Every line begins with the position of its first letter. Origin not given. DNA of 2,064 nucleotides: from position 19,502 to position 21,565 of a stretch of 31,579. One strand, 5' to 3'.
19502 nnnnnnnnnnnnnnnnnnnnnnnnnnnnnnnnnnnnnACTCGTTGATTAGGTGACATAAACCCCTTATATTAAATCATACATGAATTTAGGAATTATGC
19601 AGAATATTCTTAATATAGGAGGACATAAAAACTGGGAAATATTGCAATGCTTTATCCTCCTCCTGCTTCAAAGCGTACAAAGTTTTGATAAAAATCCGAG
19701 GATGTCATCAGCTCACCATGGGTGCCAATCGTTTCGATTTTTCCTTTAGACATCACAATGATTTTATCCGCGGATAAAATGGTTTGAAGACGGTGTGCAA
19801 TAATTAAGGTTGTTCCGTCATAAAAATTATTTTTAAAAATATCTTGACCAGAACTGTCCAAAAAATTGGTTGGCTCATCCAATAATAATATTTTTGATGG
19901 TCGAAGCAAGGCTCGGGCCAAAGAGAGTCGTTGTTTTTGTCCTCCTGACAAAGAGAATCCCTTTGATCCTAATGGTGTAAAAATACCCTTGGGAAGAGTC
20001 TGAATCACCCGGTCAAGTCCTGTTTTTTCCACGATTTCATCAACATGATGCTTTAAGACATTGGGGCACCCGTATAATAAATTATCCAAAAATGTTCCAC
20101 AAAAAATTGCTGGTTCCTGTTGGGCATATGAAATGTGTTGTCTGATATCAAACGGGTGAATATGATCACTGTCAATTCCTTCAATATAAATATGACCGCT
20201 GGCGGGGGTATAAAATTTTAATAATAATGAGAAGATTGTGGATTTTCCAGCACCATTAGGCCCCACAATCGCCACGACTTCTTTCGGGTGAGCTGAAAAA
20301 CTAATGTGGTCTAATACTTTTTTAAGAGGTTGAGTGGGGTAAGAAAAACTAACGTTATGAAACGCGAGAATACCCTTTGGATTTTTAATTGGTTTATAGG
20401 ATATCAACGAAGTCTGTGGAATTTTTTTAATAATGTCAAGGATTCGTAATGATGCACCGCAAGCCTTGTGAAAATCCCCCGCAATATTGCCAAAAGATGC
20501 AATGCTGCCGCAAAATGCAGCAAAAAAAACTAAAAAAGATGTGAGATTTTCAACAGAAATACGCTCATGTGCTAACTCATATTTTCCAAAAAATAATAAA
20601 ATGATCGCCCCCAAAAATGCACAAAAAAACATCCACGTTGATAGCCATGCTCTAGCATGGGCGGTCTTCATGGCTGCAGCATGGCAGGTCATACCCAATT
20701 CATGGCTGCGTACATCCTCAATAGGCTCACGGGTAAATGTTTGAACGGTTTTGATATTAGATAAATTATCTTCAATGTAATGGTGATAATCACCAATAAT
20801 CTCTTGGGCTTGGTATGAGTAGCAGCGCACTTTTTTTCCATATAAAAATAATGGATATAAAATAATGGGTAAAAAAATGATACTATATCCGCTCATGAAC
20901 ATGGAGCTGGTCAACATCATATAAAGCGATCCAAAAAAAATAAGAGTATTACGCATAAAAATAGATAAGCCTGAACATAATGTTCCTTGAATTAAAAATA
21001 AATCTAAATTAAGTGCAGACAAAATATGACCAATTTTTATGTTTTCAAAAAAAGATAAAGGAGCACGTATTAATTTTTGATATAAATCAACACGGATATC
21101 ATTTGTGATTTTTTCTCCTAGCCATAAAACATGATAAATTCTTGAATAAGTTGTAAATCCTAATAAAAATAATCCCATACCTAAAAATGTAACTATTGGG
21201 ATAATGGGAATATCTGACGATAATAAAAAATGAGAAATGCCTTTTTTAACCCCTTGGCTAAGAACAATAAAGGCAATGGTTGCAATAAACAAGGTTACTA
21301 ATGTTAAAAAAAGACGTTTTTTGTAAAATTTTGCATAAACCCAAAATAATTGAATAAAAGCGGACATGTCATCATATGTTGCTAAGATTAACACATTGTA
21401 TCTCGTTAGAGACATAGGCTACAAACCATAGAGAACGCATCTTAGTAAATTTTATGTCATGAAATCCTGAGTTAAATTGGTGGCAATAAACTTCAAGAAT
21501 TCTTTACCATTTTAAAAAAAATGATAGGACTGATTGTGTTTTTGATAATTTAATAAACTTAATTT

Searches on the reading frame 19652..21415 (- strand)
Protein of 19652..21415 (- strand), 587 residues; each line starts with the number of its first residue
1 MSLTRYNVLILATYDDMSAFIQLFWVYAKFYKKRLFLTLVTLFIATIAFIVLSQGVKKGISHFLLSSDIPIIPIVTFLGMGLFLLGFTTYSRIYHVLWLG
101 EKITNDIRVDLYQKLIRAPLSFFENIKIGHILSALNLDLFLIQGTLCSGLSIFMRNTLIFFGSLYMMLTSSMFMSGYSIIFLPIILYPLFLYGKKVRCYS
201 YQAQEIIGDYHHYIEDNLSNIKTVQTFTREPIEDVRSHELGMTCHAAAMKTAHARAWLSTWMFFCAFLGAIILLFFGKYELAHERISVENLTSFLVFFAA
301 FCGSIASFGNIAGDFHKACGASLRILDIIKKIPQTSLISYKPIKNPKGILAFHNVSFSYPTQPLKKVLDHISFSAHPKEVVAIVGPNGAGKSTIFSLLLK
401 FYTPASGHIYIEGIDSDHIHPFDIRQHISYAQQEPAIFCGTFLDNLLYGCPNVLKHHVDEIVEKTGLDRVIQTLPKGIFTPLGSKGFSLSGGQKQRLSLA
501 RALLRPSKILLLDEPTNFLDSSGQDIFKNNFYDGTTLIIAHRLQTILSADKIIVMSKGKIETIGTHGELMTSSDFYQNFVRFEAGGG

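Call 6: search_protein_families(library=pfam, proteins=[window:19652-21415:-])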
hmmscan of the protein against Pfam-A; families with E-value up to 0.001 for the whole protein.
window:19652-21415:- (587 aa): 5 families
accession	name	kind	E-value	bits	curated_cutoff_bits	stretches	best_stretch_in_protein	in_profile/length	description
PF00664.28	ABC_membrane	-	3.7e-37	128.9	28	1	35-304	1-273/274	ABC transporter transmembrane region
PF00005.33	ABC_tran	-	3.2e-31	109.2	25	1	368-517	1-137/137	ABC transporter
PF13304.12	AAA_21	-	6.7e-07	30.1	27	0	381-398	2-19/304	AAA domain, putative AbiEii toxin, Type IV TA system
PF02463.25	SMC_N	-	2.4e-06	27.6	40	0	377-396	23-42/220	RecF/RecN/SMC N terminal domain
PF13476.12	AAA_23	-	0.00038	21.6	27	1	371-396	15-37/201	AAA domain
